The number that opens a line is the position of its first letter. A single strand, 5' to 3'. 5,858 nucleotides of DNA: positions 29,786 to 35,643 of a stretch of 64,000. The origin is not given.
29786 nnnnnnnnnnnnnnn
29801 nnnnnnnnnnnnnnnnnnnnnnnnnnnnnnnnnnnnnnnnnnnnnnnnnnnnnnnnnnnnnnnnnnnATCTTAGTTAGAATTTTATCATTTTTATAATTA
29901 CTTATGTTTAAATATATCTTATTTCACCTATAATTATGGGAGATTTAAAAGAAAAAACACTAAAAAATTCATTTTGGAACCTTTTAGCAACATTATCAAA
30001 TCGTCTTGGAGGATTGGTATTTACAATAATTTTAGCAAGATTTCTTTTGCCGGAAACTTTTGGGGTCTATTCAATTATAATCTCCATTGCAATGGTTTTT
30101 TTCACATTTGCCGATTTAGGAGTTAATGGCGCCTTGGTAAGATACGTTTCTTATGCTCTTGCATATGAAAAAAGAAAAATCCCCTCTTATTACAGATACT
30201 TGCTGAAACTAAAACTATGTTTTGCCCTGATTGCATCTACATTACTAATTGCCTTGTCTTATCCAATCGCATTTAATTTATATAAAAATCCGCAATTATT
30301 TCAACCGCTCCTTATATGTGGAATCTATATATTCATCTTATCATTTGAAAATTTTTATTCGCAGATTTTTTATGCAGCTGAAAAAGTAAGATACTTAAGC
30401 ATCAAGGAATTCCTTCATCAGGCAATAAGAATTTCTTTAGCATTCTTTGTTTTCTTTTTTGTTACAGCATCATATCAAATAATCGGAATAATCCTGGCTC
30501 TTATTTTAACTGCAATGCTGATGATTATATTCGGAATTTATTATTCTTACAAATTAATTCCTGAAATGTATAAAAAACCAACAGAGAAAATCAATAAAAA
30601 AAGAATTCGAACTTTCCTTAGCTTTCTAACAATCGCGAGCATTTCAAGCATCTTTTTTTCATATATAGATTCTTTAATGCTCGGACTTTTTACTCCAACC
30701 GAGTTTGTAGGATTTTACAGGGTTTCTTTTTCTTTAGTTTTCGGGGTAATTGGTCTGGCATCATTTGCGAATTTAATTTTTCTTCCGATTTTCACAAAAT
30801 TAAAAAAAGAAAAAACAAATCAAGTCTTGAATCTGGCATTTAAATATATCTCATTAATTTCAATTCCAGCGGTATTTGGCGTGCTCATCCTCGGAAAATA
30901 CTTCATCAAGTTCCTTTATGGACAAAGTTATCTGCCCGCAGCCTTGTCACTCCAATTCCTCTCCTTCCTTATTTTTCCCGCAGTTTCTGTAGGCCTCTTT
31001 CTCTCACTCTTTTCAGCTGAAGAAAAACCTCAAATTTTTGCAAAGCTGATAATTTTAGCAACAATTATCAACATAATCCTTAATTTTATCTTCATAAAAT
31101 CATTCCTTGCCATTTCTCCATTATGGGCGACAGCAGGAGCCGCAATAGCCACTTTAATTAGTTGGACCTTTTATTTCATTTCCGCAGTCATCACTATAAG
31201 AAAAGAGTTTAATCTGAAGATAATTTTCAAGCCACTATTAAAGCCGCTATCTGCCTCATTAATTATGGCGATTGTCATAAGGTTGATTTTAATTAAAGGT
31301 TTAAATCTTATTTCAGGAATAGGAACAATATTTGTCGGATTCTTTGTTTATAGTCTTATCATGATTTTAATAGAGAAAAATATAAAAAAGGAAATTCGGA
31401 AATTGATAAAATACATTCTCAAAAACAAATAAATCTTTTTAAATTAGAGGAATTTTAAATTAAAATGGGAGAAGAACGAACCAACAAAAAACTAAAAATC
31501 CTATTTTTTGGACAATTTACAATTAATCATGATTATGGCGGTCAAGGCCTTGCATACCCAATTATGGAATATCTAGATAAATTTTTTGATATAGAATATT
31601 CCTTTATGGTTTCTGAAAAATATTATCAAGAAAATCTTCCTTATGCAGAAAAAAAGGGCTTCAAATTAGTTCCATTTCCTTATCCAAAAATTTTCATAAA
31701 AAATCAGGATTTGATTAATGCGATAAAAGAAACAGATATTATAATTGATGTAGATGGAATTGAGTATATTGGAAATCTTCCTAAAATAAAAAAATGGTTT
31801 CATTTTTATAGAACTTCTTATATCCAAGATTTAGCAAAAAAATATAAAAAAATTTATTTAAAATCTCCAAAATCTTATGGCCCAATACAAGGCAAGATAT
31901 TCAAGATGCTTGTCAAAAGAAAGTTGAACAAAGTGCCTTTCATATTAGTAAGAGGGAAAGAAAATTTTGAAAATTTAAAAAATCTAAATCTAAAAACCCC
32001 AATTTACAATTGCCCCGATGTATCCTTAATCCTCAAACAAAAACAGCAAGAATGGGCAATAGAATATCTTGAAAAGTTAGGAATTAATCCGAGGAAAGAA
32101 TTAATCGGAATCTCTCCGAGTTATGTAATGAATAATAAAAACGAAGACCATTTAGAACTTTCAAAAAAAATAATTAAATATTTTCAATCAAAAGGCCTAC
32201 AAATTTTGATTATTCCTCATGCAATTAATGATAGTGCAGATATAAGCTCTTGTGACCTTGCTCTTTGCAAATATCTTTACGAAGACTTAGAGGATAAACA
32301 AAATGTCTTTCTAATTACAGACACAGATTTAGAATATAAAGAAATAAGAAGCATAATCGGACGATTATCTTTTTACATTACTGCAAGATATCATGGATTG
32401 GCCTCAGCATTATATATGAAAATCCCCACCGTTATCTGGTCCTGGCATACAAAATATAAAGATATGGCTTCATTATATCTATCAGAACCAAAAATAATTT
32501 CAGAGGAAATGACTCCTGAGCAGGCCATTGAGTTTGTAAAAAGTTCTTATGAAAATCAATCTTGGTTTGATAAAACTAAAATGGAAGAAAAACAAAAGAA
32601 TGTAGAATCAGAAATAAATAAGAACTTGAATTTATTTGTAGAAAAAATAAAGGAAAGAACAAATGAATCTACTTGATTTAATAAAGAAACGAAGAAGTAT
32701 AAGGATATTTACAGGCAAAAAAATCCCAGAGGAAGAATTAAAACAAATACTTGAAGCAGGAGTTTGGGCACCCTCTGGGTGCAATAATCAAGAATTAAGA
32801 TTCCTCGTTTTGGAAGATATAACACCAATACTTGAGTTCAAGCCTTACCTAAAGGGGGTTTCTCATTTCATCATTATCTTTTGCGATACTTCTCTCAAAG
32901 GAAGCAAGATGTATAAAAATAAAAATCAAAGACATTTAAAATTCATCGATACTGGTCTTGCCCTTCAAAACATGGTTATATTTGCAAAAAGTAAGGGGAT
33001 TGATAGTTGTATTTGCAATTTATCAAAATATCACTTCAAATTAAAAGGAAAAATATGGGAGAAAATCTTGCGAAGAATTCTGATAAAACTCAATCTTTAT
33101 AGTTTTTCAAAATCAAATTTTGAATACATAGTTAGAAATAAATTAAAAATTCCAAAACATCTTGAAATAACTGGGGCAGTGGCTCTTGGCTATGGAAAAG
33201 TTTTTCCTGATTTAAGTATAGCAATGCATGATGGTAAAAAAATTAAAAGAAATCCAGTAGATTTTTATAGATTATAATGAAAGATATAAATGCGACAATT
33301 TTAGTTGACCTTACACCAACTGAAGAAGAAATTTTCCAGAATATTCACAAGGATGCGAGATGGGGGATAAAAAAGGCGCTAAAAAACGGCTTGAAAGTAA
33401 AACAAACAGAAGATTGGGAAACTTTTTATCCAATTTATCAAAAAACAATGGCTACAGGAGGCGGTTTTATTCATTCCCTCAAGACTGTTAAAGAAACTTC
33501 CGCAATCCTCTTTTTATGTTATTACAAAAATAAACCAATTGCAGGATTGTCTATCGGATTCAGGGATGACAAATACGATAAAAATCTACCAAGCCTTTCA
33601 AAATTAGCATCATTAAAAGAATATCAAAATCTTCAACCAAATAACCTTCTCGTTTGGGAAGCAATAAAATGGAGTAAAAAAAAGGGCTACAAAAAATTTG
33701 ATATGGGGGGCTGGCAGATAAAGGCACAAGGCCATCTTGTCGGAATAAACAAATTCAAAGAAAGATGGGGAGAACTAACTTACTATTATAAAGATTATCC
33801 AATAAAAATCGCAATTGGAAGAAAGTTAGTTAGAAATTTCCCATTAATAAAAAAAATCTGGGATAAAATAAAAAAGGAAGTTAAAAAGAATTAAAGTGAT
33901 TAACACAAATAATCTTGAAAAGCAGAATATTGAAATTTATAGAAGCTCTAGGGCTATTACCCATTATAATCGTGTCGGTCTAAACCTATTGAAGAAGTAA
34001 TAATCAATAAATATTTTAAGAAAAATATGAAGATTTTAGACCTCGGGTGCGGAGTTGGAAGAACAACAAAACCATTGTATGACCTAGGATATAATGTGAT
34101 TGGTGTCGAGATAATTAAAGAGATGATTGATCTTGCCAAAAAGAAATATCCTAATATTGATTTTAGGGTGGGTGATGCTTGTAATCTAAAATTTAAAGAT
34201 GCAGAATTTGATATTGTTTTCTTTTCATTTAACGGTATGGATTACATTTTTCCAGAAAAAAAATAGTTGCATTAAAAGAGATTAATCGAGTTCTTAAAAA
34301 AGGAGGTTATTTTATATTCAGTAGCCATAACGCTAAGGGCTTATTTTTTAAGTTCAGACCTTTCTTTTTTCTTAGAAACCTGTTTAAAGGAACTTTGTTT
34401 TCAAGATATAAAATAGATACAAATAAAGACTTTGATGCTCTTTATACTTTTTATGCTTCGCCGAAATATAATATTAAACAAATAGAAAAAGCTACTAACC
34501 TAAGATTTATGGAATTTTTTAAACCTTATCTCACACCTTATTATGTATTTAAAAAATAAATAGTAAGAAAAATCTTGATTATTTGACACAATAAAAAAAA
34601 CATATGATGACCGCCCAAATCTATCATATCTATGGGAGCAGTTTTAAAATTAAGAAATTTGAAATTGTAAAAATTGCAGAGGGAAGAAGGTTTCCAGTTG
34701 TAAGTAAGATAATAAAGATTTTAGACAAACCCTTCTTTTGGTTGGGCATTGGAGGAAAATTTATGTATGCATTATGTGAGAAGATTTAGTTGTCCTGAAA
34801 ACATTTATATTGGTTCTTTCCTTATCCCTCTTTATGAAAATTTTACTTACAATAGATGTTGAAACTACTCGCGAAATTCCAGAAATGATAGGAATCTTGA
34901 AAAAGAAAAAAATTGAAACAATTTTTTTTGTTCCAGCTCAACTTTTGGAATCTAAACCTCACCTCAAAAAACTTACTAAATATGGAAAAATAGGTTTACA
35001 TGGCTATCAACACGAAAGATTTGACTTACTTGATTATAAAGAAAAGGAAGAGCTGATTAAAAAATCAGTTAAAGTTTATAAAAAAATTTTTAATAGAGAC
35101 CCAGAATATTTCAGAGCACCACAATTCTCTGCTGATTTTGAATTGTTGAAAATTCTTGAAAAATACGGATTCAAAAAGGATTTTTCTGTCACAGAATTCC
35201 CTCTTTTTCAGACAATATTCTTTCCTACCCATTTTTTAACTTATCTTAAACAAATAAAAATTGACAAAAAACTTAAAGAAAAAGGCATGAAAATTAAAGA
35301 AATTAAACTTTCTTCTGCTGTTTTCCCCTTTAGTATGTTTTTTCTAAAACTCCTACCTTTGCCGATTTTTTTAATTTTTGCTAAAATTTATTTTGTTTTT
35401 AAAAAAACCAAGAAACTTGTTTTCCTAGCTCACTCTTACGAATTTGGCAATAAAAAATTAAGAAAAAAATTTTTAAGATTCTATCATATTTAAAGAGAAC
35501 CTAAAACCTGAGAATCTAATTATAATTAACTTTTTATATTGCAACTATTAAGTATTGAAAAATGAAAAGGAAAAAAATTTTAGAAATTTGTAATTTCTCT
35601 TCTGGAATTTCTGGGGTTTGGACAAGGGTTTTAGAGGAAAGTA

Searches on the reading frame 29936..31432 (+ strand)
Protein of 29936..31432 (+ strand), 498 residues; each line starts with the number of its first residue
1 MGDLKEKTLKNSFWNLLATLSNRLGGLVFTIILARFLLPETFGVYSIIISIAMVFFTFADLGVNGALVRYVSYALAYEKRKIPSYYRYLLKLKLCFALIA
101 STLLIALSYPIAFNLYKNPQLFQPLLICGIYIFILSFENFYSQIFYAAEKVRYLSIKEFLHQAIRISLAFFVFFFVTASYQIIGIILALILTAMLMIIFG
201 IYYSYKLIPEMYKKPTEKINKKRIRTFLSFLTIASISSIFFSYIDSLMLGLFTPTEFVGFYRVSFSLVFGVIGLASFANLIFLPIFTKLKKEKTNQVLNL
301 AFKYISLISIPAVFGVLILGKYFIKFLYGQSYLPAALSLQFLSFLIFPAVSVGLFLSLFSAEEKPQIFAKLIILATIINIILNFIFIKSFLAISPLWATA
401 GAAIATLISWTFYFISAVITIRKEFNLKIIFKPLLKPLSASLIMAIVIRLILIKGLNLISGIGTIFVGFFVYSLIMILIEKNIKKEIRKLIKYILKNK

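Call 9: search_protein_families(library=pfam, proteins=[window:29936-31432:+], max_evalue=0.001)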
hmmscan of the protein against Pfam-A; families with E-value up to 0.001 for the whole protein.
window:29936-31432:+ (498 aa): 3 families
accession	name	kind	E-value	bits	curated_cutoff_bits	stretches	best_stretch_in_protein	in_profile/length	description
PF01943.22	Polysacc_synt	-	1.6e-28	100.4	28.2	1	9-289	2-273/274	Polysaccharide biosynthesis protein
PF13440.11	Polysacc_synt_3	-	1.1e-21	77.8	23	1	32-335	1-291/293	Polysaccharide biosynthesis protein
PF03023.19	MurJ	-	1e-05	24.8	27.4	1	265-452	242-429/451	Lipid II flippase MurJ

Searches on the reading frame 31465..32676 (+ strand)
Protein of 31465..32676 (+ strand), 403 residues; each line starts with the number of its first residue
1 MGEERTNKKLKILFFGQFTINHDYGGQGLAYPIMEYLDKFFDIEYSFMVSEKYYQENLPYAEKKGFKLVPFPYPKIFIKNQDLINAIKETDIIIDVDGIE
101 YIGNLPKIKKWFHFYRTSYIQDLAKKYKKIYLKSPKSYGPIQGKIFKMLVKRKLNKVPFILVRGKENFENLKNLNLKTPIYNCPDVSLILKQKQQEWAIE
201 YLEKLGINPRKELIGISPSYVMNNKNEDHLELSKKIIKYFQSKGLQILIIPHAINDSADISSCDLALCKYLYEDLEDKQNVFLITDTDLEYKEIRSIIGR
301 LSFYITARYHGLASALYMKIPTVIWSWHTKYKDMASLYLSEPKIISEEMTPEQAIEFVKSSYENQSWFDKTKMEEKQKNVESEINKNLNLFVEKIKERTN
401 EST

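Call 9: search_protein_families(library=pfam, proteins=[window:31465-32676:+], max_evalue=0.001)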
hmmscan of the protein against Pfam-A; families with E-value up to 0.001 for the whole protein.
window:31465-32676:+ (403 aa): 1 family
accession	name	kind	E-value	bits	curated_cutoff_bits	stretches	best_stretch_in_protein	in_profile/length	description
PF04230.19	PS_pyruv_trans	-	8.5e-18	65.7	25.3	1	30-327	8-278/280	Polysaccharide pyruvyl transferase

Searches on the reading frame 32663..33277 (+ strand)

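Call 9: search_protein_families(library=pfam, proteins=[window:32663-33277:+], max_evalue=0.001)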
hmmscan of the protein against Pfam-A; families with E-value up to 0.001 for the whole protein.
window:32663-33277:+ (204 aa): 2 families
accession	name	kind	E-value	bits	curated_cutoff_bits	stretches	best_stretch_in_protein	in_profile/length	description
PF00881.29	Nitroreductase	-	3.2e-22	79.9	23.5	2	7-51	1-45/167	Nitroreductase family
PF14512.11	TM1586_NiRdase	-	2.4e-07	31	27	0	24-52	158-186/215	Putative TM nitroreductase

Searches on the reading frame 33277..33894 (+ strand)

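Call 9: search_protein_families(library=pfam, proteins=[window:33277-33894:+], max_evalue=0.001)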
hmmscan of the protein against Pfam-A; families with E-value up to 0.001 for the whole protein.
window:33277-33894:+ (205 aa): 2 families
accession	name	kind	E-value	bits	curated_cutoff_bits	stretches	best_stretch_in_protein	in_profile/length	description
PF02388.22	FemAB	-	4.2e-11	42.8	24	1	7-59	153-208/406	FemAB family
PF13480.13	Acetyltransf_6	-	0.00047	20.8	22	1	106-145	97-136/143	Acetyltransferase (GNAT) domain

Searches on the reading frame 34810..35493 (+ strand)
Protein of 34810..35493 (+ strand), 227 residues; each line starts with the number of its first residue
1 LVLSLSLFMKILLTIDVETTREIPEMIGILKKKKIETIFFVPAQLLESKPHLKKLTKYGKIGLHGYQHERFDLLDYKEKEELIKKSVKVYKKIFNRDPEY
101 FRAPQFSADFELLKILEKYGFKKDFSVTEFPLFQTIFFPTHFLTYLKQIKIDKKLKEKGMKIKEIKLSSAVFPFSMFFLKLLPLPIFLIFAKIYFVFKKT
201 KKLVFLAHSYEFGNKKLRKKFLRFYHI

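Call 9: search_protein_families(library=pfam, proteins=[window:34810-35493:+], max_evalue=0.001)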
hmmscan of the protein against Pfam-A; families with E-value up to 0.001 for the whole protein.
window:34810-35493:+ (227 aa): 3 families
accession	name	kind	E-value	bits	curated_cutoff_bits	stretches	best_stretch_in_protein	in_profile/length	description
PF01522.26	Polysacc_deac_1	-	1.2e-14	54.8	23.1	1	11-122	9-122/124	Polysaccharide deacetylase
PF03065.20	Glyco_hydro_57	-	2.9e-06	27.3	21.2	1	64-122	108-167/291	Glycosyl hydrolase family 57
PF10096.14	DUF2334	-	8.2e-06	26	26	1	59-139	67-161/203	Uncharacterized protein conserved in bacteria (DUF2334)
